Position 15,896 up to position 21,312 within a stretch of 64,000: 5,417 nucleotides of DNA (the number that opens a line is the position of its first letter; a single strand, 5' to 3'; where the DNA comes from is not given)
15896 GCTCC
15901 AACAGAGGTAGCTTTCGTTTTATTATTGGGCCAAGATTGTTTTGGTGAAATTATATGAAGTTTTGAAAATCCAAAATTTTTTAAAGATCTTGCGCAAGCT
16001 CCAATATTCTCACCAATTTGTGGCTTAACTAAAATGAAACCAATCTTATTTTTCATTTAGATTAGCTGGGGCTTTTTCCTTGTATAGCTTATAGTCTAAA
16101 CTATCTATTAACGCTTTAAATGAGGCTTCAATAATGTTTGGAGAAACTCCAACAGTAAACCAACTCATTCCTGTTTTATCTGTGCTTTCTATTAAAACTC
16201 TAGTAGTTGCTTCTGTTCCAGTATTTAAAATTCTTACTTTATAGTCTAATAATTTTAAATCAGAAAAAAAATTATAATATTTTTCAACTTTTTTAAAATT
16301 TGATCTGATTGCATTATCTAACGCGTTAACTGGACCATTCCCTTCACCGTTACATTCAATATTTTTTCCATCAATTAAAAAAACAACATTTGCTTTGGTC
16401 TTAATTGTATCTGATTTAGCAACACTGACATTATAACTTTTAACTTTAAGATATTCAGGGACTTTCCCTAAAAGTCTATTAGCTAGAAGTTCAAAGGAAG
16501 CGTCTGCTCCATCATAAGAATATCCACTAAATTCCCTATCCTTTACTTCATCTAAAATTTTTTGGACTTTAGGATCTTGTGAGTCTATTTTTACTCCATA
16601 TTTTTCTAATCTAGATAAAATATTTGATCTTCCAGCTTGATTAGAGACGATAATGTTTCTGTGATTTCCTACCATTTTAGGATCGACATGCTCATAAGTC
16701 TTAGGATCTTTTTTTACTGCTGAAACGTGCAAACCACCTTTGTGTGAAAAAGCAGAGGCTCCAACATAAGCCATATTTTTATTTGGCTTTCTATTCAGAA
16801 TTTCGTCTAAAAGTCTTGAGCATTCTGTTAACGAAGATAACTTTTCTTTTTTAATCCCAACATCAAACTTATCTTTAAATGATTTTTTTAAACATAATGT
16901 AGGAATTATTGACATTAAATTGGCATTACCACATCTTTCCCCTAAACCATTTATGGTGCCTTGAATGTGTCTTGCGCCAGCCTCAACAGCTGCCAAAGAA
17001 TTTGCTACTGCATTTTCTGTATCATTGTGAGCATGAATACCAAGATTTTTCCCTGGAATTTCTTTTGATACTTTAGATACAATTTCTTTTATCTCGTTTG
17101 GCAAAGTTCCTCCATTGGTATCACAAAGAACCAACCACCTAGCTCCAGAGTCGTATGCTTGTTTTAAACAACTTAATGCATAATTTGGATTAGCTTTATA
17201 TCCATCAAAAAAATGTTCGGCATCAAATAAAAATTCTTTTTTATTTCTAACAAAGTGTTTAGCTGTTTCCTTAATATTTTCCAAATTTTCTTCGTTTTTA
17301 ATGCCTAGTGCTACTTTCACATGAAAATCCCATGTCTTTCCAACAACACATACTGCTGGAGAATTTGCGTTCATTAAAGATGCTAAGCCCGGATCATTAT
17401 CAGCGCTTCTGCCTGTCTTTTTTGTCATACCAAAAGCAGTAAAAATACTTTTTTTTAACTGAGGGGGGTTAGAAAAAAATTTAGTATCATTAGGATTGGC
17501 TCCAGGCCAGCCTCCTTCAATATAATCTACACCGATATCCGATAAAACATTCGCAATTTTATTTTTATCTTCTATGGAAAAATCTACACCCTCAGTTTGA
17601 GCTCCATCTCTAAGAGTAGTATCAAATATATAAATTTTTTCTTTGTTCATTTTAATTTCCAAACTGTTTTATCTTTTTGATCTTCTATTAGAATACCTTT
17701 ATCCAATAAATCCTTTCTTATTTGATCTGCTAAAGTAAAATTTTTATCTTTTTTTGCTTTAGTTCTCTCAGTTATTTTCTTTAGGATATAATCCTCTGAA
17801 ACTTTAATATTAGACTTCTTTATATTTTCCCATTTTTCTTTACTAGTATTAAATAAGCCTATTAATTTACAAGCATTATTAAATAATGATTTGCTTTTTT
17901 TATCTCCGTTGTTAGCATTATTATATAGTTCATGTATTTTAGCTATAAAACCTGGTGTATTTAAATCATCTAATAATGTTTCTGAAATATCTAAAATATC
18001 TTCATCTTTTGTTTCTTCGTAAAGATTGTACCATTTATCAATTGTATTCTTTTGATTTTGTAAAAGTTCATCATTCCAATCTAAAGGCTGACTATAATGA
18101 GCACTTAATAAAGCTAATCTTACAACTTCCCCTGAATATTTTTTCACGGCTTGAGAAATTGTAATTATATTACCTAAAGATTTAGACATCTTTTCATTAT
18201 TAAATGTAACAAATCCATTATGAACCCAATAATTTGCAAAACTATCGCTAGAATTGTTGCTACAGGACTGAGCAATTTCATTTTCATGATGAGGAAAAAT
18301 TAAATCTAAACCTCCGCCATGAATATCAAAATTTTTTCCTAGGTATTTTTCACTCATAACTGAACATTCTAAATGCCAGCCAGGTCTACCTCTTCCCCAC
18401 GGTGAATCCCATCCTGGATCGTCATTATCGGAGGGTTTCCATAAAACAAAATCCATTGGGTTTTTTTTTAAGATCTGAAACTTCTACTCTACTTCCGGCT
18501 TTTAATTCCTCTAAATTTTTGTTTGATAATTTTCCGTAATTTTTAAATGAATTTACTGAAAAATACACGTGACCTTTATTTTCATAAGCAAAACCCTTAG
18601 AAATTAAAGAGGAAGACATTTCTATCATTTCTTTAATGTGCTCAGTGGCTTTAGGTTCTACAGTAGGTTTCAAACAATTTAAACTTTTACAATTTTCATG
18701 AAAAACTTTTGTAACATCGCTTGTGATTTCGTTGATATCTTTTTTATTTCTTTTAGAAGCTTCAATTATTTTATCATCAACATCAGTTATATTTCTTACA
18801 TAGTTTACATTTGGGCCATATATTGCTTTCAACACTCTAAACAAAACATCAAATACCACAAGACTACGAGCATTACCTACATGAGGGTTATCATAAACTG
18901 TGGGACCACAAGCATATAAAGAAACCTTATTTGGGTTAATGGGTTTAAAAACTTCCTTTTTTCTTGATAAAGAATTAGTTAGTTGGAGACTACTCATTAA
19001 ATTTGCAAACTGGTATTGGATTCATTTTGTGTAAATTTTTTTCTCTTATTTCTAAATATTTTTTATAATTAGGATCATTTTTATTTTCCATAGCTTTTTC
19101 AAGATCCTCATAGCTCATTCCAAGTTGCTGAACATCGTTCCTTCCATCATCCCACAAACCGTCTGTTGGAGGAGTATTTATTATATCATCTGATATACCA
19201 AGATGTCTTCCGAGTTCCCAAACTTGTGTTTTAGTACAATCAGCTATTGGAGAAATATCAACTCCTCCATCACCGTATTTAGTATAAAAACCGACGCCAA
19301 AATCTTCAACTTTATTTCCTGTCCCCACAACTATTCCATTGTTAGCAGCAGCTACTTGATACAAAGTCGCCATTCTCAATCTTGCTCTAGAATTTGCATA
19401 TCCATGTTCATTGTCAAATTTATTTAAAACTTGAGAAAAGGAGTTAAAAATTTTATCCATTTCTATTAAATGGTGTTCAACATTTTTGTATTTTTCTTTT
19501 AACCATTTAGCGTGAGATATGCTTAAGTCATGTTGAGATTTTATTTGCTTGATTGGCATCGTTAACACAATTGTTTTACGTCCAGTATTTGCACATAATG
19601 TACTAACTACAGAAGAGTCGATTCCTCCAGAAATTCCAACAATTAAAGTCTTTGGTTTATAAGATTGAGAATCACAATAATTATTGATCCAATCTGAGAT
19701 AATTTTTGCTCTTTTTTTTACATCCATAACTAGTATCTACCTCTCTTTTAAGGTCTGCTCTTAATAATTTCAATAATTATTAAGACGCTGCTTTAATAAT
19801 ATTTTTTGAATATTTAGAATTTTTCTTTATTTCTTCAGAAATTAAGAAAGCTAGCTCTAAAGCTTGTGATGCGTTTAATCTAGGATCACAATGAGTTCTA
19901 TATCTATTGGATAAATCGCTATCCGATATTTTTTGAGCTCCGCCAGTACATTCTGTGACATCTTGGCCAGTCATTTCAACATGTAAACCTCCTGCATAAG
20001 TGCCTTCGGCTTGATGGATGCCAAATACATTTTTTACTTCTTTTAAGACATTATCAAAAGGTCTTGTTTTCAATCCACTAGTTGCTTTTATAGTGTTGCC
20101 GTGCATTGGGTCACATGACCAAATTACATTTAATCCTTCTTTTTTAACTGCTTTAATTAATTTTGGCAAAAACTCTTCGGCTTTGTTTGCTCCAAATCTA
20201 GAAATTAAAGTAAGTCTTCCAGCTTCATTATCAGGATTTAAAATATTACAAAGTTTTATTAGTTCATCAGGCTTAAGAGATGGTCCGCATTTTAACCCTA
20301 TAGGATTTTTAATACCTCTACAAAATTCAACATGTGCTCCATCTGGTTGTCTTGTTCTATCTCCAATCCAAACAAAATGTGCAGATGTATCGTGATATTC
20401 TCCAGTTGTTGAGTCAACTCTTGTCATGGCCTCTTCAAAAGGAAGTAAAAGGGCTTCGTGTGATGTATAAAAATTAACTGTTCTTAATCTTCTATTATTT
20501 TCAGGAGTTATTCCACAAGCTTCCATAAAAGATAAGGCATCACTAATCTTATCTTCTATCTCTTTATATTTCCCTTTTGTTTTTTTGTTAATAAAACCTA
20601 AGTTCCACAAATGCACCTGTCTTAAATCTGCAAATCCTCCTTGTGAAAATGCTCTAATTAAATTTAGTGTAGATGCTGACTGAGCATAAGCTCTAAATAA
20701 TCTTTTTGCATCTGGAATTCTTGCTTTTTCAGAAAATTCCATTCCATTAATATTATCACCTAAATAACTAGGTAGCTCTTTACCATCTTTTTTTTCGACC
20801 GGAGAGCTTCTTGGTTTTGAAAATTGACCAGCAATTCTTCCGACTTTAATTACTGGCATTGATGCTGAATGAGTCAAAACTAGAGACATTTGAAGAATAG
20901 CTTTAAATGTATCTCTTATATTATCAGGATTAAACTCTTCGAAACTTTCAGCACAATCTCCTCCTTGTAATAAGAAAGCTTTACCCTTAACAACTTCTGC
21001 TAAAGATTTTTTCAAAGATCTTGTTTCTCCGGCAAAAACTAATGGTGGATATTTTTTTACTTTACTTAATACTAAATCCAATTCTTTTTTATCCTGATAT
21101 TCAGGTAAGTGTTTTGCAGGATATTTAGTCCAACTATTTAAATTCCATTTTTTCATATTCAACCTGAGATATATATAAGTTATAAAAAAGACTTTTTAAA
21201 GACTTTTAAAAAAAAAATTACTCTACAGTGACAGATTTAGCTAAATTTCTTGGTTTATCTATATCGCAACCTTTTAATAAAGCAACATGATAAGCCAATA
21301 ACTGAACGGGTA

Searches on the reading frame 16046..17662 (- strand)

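Call 97: search_protein_families(library=pfam, proteins=[window:16046-17662:-], max_evalue=0.000001)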
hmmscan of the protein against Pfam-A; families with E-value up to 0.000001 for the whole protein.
window:16046-17662:- (538 aa): 3 families
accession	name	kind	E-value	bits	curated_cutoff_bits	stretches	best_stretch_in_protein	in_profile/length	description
PF00682.25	HMGL-like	-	5.2e-47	160.9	29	1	9-276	1-254/260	HMGL-like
PF08502.15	LeuA_dimer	-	1.1e-26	93.7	24.9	1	386-525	3-130/131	LeuA allosteric (dimerisation) domain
PF22617.1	HCS_D2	-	1.2e-16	61.2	27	1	300-375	2-76/82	Homocitrate synthase post-HMGL domain-like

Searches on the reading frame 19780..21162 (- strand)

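Call 55: search_protein_families(library=ncbifam, proteins=[window:19780-21162:-], max_evalue=1e-10)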
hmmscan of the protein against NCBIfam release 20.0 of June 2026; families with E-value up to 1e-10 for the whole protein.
window:19780-21162:- (460 aa): 1 family
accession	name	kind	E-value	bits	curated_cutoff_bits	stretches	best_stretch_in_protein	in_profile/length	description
TIGR01358.1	DAHP_synth_II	equivalog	5.7e-208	690.8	614.7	1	6-447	1-441/443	class II 3-deoxy-7-phosphoheptulonate synthase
